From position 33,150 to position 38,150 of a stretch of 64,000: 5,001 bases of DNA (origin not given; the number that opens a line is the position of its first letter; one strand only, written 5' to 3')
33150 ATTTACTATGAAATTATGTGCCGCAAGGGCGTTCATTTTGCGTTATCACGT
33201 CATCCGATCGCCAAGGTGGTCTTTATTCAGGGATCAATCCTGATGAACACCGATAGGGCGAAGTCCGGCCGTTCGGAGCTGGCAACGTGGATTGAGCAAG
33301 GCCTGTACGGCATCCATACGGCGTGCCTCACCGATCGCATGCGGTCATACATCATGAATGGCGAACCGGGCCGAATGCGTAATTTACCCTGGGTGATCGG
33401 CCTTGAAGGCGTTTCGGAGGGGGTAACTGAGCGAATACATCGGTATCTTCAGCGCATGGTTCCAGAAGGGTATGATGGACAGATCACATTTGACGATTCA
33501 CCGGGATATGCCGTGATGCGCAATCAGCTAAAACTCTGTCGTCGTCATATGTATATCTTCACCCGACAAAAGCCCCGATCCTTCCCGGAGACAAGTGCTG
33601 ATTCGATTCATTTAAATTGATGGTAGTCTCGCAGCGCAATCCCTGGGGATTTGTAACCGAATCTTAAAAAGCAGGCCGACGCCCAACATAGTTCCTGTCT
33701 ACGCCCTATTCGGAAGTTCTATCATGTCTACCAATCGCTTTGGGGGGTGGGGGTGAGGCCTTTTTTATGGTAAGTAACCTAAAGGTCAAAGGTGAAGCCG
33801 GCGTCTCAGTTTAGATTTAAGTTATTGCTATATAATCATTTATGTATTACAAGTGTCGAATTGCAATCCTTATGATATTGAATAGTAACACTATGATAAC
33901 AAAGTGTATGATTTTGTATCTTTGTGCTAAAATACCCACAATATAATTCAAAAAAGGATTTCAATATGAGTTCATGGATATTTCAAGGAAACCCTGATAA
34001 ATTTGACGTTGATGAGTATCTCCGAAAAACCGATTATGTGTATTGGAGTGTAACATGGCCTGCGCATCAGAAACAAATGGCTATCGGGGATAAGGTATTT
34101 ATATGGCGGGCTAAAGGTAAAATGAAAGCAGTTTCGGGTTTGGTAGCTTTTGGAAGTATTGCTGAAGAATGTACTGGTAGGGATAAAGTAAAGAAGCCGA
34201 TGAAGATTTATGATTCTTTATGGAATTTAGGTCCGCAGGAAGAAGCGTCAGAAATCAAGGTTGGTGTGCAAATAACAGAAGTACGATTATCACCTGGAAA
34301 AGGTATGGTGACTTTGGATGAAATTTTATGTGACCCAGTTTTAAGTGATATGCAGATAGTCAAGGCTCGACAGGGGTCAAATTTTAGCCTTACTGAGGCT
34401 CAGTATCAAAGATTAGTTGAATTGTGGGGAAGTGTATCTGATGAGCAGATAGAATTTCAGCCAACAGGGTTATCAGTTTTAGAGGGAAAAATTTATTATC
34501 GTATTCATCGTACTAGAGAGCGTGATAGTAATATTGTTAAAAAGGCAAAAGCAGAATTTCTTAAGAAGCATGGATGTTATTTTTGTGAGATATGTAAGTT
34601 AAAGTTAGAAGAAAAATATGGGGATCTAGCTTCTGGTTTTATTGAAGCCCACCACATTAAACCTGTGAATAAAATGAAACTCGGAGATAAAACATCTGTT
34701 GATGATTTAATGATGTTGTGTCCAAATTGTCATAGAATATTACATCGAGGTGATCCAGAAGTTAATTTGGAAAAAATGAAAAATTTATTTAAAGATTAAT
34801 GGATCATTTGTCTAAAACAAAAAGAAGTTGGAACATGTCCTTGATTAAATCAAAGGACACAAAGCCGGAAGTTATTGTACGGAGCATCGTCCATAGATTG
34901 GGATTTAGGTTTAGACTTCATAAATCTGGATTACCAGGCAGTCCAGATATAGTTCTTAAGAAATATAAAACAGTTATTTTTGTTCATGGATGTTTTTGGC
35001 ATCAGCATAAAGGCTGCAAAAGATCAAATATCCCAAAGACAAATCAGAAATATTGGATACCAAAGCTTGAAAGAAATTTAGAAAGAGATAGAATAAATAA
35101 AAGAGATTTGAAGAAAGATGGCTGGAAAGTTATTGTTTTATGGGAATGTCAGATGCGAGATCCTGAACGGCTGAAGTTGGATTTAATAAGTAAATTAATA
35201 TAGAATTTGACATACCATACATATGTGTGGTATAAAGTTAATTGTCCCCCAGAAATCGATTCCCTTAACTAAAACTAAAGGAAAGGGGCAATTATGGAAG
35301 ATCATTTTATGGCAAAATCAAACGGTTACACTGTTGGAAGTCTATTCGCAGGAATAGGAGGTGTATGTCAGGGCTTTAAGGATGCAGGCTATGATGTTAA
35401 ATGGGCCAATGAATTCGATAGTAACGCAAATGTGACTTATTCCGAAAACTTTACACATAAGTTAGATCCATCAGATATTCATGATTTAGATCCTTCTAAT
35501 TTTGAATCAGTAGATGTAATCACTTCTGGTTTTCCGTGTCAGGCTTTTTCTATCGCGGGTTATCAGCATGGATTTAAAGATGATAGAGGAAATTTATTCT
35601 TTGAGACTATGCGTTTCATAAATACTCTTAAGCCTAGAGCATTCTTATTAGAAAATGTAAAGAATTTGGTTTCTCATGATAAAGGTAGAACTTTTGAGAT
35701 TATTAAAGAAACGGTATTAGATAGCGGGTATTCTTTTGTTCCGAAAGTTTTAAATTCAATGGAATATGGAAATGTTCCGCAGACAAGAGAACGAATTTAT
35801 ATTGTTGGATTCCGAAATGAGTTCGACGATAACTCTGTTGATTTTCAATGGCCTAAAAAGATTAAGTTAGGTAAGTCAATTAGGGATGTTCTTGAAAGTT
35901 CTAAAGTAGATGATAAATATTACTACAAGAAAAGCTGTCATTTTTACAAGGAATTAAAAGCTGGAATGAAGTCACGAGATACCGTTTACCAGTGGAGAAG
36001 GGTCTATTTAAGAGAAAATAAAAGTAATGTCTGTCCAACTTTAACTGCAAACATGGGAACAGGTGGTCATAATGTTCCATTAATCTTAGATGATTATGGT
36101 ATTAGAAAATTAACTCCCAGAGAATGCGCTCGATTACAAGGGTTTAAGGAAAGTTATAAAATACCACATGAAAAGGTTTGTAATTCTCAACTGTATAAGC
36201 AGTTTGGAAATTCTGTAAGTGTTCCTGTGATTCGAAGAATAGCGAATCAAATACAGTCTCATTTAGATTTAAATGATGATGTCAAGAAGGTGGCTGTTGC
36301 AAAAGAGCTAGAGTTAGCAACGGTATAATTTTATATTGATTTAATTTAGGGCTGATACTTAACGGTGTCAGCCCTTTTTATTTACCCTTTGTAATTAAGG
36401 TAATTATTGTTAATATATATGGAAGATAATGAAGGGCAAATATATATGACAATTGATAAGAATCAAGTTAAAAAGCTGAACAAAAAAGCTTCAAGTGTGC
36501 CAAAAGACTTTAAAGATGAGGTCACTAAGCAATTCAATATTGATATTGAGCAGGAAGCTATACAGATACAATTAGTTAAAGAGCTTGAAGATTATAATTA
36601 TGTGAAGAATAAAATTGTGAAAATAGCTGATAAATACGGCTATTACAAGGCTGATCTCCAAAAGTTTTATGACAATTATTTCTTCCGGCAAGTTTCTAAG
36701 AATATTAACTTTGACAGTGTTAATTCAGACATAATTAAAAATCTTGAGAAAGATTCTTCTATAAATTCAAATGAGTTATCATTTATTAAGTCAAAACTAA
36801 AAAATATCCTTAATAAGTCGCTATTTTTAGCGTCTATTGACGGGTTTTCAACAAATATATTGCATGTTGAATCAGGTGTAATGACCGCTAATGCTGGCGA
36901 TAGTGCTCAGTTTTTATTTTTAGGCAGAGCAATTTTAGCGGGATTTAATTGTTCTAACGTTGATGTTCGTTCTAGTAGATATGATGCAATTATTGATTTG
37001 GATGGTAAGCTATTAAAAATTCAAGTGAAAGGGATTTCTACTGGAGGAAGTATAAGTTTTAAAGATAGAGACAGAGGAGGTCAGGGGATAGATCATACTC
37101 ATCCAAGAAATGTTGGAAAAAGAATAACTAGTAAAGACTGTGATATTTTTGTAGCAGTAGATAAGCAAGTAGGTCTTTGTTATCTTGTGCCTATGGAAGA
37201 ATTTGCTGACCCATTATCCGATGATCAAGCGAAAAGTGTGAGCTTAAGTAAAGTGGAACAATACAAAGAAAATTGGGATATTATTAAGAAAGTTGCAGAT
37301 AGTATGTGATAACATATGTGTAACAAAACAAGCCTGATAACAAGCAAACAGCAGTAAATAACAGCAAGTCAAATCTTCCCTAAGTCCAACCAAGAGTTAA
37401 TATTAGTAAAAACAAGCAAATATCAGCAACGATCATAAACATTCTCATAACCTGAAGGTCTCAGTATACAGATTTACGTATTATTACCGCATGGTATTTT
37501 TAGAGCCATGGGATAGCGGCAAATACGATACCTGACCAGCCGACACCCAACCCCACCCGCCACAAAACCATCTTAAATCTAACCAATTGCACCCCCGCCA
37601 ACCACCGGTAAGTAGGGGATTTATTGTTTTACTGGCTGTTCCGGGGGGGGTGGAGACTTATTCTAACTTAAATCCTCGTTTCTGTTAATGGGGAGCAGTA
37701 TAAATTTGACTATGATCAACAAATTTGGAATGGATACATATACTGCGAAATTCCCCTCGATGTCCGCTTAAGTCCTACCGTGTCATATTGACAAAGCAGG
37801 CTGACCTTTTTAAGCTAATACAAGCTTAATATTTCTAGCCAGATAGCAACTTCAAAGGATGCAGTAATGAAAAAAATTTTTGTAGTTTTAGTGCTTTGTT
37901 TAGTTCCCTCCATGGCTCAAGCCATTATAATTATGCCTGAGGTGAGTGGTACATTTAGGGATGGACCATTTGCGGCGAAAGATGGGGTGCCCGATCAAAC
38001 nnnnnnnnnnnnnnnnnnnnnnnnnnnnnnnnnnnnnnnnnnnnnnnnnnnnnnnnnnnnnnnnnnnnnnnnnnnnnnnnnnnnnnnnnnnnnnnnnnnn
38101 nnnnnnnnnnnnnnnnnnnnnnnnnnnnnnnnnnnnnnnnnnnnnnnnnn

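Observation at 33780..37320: AT-rich defense islet: EVE(PUA-like)-HNH nuclease + Vsr + C5-cytosine methyltransferase + putative restriction endonuclease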

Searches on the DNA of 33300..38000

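Call 79: search_rna_families(source=window, start=33300, end=38000, threshold=evalue, max_evalue=1)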
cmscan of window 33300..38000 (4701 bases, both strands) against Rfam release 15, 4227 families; matches with E-value up to 1: 1.
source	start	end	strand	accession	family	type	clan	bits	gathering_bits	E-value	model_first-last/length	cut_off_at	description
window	36297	36386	+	RF00558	L20_leader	Cis-reg; leader;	-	27.8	58.7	0.018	1-127/127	no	Ribosomal protein L20 leader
